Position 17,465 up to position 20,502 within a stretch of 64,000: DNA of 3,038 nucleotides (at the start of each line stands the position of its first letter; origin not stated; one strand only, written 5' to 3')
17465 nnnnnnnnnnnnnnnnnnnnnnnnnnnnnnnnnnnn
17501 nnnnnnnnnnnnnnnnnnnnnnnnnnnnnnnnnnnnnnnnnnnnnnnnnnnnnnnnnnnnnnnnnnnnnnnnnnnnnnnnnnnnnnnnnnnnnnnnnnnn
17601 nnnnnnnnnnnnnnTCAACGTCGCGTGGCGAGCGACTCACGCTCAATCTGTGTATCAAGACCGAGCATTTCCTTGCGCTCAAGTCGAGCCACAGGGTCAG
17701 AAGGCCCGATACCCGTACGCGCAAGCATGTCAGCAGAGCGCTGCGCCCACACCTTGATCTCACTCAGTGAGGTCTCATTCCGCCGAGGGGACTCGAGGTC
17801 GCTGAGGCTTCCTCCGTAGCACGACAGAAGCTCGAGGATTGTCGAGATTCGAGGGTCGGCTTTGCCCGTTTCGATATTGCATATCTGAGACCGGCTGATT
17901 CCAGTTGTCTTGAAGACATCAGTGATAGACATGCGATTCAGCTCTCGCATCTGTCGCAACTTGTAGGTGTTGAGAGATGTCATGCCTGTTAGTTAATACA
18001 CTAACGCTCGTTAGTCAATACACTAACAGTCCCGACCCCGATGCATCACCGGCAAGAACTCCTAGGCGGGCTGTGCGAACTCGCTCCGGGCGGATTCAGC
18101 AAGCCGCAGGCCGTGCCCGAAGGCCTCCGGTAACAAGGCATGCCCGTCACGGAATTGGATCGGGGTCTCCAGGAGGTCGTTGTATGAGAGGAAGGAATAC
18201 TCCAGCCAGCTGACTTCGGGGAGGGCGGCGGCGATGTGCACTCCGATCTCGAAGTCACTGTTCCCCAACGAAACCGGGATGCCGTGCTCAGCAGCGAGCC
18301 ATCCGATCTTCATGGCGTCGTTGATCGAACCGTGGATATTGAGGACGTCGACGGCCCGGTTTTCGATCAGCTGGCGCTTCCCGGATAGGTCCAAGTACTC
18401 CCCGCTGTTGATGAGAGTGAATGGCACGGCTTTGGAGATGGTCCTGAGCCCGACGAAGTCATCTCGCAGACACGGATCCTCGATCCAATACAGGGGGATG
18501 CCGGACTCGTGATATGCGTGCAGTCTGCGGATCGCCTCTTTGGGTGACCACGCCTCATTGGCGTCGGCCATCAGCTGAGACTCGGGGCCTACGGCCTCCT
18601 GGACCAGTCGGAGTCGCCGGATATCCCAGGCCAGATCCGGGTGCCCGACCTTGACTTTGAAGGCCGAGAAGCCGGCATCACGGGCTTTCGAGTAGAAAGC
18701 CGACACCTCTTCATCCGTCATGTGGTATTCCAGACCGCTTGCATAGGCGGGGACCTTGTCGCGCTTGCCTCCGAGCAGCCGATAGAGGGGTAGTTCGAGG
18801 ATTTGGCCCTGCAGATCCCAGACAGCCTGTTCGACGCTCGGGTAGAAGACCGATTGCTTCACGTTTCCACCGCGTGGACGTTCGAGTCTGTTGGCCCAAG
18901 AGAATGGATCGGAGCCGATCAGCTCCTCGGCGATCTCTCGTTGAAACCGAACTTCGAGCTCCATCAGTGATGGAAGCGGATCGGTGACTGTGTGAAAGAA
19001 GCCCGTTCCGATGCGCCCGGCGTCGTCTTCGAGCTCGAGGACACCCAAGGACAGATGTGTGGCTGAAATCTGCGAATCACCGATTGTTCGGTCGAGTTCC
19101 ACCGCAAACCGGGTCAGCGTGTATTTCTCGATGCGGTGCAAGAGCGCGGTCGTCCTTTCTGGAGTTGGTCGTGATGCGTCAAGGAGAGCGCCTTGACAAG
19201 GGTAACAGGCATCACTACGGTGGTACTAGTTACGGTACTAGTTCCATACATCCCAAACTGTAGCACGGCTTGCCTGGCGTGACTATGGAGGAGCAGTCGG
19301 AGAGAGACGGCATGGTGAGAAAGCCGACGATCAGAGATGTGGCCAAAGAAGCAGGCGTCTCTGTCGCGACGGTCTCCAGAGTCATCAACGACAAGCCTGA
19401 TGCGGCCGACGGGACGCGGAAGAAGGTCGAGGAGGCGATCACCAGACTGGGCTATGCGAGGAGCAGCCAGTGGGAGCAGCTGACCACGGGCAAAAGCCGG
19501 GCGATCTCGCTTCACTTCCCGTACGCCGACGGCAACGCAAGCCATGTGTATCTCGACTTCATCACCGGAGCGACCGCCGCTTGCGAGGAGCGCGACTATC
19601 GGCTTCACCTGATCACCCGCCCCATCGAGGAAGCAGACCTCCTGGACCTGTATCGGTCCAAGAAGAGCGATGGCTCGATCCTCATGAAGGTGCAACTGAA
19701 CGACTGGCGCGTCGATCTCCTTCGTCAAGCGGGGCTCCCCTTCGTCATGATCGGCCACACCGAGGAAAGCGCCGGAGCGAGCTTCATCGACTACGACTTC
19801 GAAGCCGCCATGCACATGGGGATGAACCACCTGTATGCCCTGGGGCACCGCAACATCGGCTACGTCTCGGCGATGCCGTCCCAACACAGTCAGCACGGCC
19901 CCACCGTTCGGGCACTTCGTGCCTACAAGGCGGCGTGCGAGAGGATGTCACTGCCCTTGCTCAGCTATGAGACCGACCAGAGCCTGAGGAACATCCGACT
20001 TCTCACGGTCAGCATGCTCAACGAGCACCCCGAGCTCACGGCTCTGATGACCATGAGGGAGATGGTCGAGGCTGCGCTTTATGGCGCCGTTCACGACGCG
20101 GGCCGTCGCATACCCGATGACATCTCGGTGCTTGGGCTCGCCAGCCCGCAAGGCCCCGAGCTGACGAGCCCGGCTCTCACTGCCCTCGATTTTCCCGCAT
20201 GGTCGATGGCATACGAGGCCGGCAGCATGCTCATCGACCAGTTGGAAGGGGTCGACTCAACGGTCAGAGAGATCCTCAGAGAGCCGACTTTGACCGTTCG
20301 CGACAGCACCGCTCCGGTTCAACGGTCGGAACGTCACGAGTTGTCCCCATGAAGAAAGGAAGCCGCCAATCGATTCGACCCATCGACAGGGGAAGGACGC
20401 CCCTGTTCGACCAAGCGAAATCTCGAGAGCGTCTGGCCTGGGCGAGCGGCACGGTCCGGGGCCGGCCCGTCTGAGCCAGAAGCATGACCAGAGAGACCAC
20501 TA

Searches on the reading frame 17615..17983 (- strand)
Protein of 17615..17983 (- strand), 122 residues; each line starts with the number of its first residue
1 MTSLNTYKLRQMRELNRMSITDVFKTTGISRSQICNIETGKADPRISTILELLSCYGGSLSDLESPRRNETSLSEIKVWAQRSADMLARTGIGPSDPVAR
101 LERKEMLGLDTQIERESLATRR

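Call 3: search_protein_families(library=pfam, proteins=[window:17615-17983:-], max_evalue=1)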
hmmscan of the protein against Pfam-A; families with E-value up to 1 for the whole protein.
window:17615-17983:- (122 aa): 7 families
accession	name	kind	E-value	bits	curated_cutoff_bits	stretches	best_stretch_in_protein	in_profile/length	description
PF01381.28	HTH_3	-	1e-09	38.7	23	1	9-63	1-55/55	Helix-turn-helix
PF12844.13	HTH_19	-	1.5e-07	31.6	30.2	1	7-57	2-52/64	Helix-turn-helix domain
PF13560.12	HTH_31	-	2.3e-07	31.5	27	1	9-62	6-60/64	Helix-turn-helix domain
PF13443.12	HTH_26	-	2.7e-06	28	22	1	8-63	1-57/63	Cro/C1-type HTH DNA-binding domain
PF13413.12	HTH_25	-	0.00075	19.7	24.6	1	9-41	2-34/62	Helix-turn-helix domain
PF21716.3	dnstrm_HI1420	-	0.032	14.5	27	1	20-60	46-86/90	Probable addiction module antidote protein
PF02796.21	HTH_7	-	0.17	12.5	23.8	1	10-34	15-38/45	Helix-turn-helix domain of resolvase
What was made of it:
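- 17795..17983 (-): XRE gene, N-terminal part (residues 1-63): an HTH_3 DNA-binding domain. Call 3 (HTH_3 E=1e-9, residues 9-63).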

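Call 4: search_protein_families(library=padloc, proteins=[window:17615-17983:-], max_evalue=1)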
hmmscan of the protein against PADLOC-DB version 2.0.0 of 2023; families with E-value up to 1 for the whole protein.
window:17615-17983:- (122 aa): 10 families
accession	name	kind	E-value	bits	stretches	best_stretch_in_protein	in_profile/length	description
PDLC03954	RmrA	-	2.4e-08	31.3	1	2-54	8-60/380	-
PDLC02926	HTH_VI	-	2.8e-07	28.7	1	9-50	6-47/92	-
PDLC03944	RmrA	-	6.8e-06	23.4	1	3-55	5-57/384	-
PDLC03945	RmrA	-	0.00038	17.7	1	8-89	6-88/394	-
PDLC03952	RmrA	-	0.0012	15.8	1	7-54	25-72/395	-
PDLC03947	RmrA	-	0.0032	14.4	1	6-56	13-63/383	-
PDLC04142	capH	-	0.0038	16.3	1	5-92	7-81/103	capH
PDLC03943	RmrA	-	0.011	12.9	1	5-55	3-53/370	-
PDLC03951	RmrA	-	0.013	12.5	1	4-59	8-63/400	-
PDLC03665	Control_protein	-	0.02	13.2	1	7-63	11-68/77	control protein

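Call 5: search_protein_families(library=ncbifam, proteins=[window:17615-17983:-], max_evalue=1)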
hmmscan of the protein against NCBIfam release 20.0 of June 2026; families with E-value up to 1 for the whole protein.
window:17615-17983:- (122 aa): 10 families
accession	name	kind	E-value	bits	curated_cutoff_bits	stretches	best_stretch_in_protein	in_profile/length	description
NF007408.0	PRK09943.1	equivalog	3.3e-07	30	211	1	8-68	11-71/185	HTH-type transcriptional regulator PuuR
NF003162.0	PRK04140.1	equivalog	2.4e-05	23.5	263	1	4-57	126-179/317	transcriptional regulator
TIGR03070.1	couple_hipB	subfamily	7.8e-05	22.5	71.65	1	9-59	7-57/58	type II toxin-antitoxin system Y4mF family antitoxin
NF006015.0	PRK08154.1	subfamily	0.0013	17.9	204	1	8-68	34-94/314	anaerobic benzoate catabolism transcriptional regulator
NF041951.1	phage_RstR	subfamily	0.0051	17.1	80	1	8-55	6-53/108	RstR family transcriptional repressor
NF052239.1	antitox_spr1629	equivalog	0.01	14.9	335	1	8-86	6-85/377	spr1629 family repressor/antitoxin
NF045511.1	TransHydProDhtase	equivalog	0.025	13.7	540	1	49-118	217-283/335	trans-3-hydroxy-L-proline dehydratase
NF058600.1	TransRegSco1979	equivalog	0.03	13.4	350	1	7-58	11-62/280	Sco1979 family transcriptional regulator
NF010465.0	PRK13890.1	equivalog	0.055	13.6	96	1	10-53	12-54/121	conjugal transfer protein TrbA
TIGR02684.1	dnstrm_HI1420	hypoth_equivalog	0.11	12.7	53.7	1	19-57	45-83/89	addiction module antidote protein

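Call 45: find_homologous_proteins(query=window:17615-17983:-)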
Query window:17615-17983:- (122 aa): 5 proteins with E <= 0.001 among 11 candidates.
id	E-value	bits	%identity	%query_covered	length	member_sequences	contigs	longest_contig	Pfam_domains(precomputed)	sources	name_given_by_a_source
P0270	3.1e-71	254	100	100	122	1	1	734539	PF12844.14,PF01381.29,PF13560.13,PF13443.13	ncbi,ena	-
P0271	4.9e-29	119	54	100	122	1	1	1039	PF12844.14,PF01381.29,PF13560.13,PF13443.13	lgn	-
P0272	4.5e-27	112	55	90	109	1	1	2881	PF01381.29,PF13560.13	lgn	-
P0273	6.1e-25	105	50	94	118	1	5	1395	PF12844.14,PF13413.13,PF01381.29,PF13560.13,PF13443.13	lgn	-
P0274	9.9e-25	105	46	100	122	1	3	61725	PF01381.29,PF13560.13,PF13443.13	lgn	-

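Call 52: find_homologous_proteins(query=A3, max_evalue=0.00001)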
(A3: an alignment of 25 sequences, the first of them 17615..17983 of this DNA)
Query A3 (25 sequences) (122 aa, profile of the alignment): 105 proteins with E <= 0.00001 among 8000 candidates.
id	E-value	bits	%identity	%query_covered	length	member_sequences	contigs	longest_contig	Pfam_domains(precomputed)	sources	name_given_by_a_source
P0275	7.6e-49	183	55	99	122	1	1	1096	PF12844.14,PF13413.13,PF01381.29,PF13560.13,PF13443.13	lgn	-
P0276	1.4e-48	182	55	99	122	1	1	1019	PF12844.14,PF13413.13,PF01381.29,PF13560.13,PF13443.13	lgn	-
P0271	2.2e-48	181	54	100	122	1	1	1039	PF12844.14,PF01381.29,PF13560.13,PF13443.13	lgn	-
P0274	5.3e-48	180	46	100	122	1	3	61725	PF01381.29,PF13560.13,PF13443.13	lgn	-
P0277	1.0e-47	179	52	100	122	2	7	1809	PF12844.14,PF01381.29,PF13560.13,PF13443.13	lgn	-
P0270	4.8e-47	177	100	100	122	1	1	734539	PF12844.14,PF01381.29,PF13560.13,PF13443.13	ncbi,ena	-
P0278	6.6e-47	176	50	100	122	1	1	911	PF12844.14,PF01381.29,PF13560.13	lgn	-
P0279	1.8e-46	175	50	100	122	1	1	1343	PF12844.14,PF01381.29,PF13560.13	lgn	-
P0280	1.3e-43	166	50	100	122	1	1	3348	PF12844.14,PF01381.29,PF13560.13,PF13443.13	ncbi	ncbi:MAG: helix-turn-helix transcriptional regulator [Acidimicrobiia bacterium]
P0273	1.0e-40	156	50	94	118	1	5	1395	PF12844.14,PF13413.13,PF01381.29,PF13560.13,PF13443.13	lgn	-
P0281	6.5e-34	134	52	76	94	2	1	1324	-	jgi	-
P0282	1.8e-33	133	35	82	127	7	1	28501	PF01381.29,PF13560.13,PF13443.13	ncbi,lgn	-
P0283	3.0e-30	123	35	77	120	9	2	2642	PF01381.29,PF13560.13,PF13443.13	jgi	jgi:transcriptional regulator with XRE-family HTH domain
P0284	4.0e-30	122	39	80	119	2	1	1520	PF01381.29,PF13560.13,PF13443.13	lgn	-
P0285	9.3e-27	111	35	92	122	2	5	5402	PF01381.29,PF13560.13,PF13443.13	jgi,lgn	jgi:transcriptional regulator with XRE-family HTH domain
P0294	5.1e-25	106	35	84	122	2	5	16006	PF01381.29,PF13560.13,PF13443.13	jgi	jgi:transcriptional regulator with XRE-family HTH domain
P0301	4.9e-23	99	32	89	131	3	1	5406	PF13744.13,PF12844.14,PF13413.13,PF01381.29,PF13560.13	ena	-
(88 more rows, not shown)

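Call 55: find_encoding_contigs(protein=P0282, flank=3000, max_places=2)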
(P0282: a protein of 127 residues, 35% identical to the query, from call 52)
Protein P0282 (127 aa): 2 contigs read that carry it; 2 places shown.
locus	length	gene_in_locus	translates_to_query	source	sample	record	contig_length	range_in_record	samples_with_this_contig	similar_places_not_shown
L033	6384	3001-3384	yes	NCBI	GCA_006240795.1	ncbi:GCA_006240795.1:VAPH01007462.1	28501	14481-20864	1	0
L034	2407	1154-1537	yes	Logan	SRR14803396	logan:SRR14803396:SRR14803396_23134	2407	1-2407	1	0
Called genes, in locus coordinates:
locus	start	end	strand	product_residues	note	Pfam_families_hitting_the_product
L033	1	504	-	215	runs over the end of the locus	PF00440:TetR_N (weak), PF02909:TetR_C_1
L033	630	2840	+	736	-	PF03176:MMPL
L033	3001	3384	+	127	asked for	PF13560:HTH_31, PF01381:HTH_3, PF13443:HTH_26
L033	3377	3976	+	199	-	-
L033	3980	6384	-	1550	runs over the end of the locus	PF01855:POR_N, PF17147:PFOR_II, PF01558:POR, PF13187:Fer4_9 (faint), PF13484:Fer4_16 (faint), PF02775:TPP_enzyme_C (weak)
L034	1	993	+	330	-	?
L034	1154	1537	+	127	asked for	PF13560:HTH_31, PF01381:HTH_3, PF13443:HTH_26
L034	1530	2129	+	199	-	-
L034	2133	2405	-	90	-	?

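Call 56: find_encoding_contigs(protein=P0294, flank=3000, max_places=2)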
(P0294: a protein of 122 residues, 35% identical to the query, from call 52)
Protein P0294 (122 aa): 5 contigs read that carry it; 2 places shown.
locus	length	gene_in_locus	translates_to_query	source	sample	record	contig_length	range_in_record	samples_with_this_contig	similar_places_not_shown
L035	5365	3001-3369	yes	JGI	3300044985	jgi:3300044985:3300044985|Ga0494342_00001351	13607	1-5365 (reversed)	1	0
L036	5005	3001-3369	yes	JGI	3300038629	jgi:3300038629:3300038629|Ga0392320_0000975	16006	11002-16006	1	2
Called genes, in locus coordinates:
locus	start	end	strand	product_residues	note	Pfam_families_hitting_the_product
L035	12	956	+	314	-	PF03747:ADP_ribosyl_GH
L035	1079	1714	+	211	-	PF00589:Phage_integrase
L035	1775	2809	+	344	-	PF12802:MarR_2 (weak), PF12840:HTH_20 (weak), PF13412:HTH_24 (faint), PF02518:HATPase_c (weak), PF14213:DUF4325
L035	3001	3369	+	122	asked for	PF01381:HTH_3, PF13443:HTH_26, PF13560:HTH_31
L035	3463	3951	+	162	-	-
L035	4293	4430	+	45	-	PF11455:MazE-like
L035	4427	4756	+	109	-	PF02452:PemK_toxin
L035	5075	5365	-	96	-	?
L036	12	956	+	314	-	PF03747:ADP_ribosyl_GH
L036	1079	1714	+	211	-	PF00589:Phage_integrase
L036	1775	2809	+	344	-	PF12802:MarR_2 (weak), PF12840:HTH_20 (weak), PF13412:HTH_24 (faint), PF02518:HATPase_c (weak), PF14213:DUF4325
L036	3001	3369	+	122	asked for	PF01381:HTH_3, PF13443:HTH_26, PF13560:HTH_31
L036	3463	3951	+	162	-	-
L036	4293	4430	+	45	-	PF11455:MazE-like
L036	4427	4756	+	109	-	PF02452:PemK_toxin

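Call 57: find_encoding_contigs(protein=P0301, flank=3000, max_places=2)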
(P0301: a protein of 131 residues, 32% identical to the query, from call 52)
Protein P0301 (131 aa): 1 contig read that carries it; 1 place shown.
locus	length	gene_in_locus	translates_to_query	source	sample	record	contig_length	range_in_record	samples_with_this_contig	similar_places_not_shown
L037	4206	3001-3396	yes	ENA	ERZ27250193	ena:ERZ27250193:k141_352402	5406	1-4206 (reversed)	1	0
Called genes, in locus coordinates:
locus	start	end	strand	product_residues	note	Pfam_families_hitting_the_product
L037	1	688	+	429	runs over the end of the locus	PF00079:Serpin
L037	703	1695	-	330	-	PF21686:LigD_Prim-Pol, PF01896:DNA_primase_S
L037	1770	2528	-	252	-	PF13489:Methyltransf_23, PF01135:PCMT (weak), PF01209:Ubie_methyltran, PF05175:MTS (weak), PF08241:Methyltransf_11, PF08242:Methyltransf_12, PF13649:Methyltransf_25, PF13847:Methyltransf_31, +2 more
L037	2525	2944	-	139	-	PF12840:HTH_20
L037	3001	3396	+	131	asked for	PF13744:HTH_37 (faint), PF12844:HTH_19 (weak), PF13560:HTH_31, PF01381:HTH_3, PF13413:HTH_25 (weak)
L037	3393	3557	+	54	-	-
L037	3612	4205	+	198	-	?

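Call 59: predict_structure(alignment_id=A4)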
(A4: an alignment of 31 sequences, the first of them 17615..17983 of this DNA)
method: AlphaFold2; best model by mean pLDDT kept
length: 122 residues; sequences in the alignment: 31
mean_pLDDT: 86.3   pTM: 0.51
mean pLDDT of the five models: 86.3, 85.7, 85.1, 84.9, 83.2
residues with pLDDT >= 90: 59; 70-90: 52; 50-70: 9; < 50: 2
segments of 3 or more residues with pLDDT < 50: none
pLDDT, mean of each block of 10 residues (from residue 1): 74 94 96 93 89 93 68 85 87 81 91 88 71
secondary structure, 60 per line:
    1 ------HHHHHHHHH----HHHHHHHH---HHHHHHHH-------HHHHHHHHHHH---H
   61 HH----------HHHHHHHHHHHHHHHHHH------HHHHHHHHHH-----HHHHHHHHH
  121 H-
elements in order: H7-15 H20-27 H31-38 H46-56 H73-90 H97-106 H112-121
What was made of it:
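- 17795..17983 (-): Call 59 (AF2 five-helix domain, residues 7-62).
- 17615..17794 (-): XRE gene, C-terminal extension (residues 64-122, plus the stop codon). It consists of a linker and three helices, and carries the conserved motif G-[LI]-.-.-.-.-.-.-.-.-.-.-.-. ... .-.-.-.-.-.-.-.. It is the proposed domain for binding and neutralising the nucleotidyltransferase. Call 59 (helices 73-90, 97-106, 112-121).
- It is three short helices with no recognisable ligand pocket (call 59).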

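Call 67: search_protein_families(library=phrogs, proteins=[window:17615-17983:-], max_evalue=0.01)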
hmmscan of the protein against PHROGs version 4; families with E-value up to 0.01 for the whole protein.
window:17615-17983:- (122 aa): 16 families
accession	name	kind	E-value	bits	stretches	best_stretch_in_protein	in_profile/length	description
phrog_3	-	transcription regulation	1.4e-07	32.7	1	7-78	91-161/430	transcriptional repressor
phrog_8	-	transcription regulation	1.8e-05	25.3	1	8-72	163-224/346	transcriptional regulator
phrog_9425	-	transcription regulation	2.5e-05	24.9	1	1-59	5-63/72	transcriptional repressor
phrog_9908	-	DNA, RNA and nucleotide metabolism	6.1e-05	23.3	1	7-59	16-68/282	DNA binding protein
phrog_2967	-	transcription regulation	0.00012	22.7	1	8-63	14-69/225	transcriptional regulator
phrog_1373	-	transcription regulation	0.00013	23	1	9-54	68-113/166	transcriptional regulator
phrog_2439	-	transcription regulation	0.00035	20.6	1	3-56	6-59/367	transcriptional regulator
phrog_4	-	transcription regulation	0.00082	19.4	1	8-65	140-193/400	transcriptional repressor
phrog_147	-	transcription regulation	0.00084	20.7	1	6-53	6-54/100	transcriptional regulator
phrog_2339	-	DNA, RNA and nucleotide metabolism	0.0011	20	1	8-61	29-83/98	HTH DNA binding protein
phrog_5823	-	transcription regulation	0.0015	18.8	1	8-74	10-77/404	transcriptional regulator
phrog_7241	-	transcription regulation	0.0016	19.5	1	8-62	65-119/122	transcriptional regulator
phrog_4268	-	transcription regulation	0.0023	19.1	1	20-60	49-89/96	transcriptional repressor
phrog_3557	-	transcription regulation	0.0028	18.9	1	23-63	31-71/142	transcriptional regulator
phrog_38027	-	transcription regulation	0.0057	17.7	1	6-52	75-116/143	transcriptional repressor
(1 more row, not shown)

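Call 72: search_protein_families(library=pfam, proteins=[L037:3612-4205:+], max_evalue=0.001)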
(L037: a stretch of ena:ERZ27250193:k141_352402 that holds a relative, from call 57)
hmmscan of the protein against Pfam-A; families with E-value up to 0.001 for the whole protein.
L037:3612-4205:+ (198 aa): 2 families
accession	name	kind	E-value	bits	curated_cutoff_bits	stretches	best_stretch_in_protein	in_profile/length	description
PF00072.30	Response_reg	-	8.5e-30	103.6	30.2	1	5-114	1-111/111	Response regulator receiver domain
PF00486.34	Trans_reg_C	-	2.8e-15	56.6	26.2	1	149-198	3-52/77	Transcriptional regulatory protein, C terminal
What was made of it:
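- The window has two VapBC pairs, and L035 has MazEF plus an integrase (calls 3, 56, 72).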

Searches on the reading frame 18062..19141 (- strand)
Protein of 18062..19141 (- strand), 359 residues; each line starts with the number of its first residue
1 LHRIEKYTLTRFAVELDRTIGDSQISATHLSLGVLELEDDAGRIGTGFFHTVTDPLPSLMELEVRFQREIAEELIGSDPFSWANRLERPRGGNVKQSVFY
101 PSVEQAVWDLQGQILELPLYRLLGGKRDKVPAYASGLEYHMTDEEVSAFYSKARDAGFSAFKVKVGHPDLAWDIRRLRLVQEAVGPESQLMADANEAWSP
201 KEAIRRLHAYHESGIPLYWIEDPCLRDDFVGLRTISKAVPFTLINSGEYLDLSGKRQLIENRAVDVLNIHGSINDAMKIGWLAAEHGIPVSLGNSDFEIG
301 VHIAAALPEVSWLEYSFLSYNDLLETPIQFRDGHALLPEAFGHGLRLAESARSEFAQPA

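Call 72: search_protein_families(library=pfam, proteins=[window:18062-19141:-], max_evalue=0.001)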
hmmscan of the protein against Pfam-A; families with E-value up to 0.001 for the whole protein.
window:18062-19141:- (359 aa): 2 families
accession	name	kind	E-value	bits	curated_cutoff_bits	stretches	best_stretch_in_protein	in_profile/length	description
PF13378.12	MR_MLE_C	-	1.2e-42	146.6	29.4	1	151-350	7-218/219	Enolase C-terminal domain-like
PF02746.21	MR_MLE_N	-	1.6e-05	25.5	22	1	29-124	25-117/117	Mandelate racemase / muconate lactonizing enzyme, N-terminal domain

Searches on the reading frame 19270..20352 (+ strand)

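Call 72: search_protein_families(library=pfam, proteins=[window:19270-20352:+], max_evalue=0.001)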
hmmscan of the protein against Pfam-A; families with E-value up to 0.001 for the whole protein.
window:19270-20352:+ (360 aa): 3 families
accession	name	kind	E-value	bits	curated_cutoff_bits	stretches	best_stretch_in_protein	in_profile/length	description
PF13377.12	Peripla_BP_3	-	1.6e-25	90.5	26.5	1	186-347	2-167/167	Periplasmic binding protein-like domain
PF00356.27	LacI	-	1.4e-17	63.6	27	1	20-64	1-45/46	Bacterial regulatory proteins, lacI family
PF00532.27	Peripla_BP_1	-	8.1e-12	45.6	22.2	1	92-325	15-261/281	Periplasmic binding proteins and sugar binding domain of LacI family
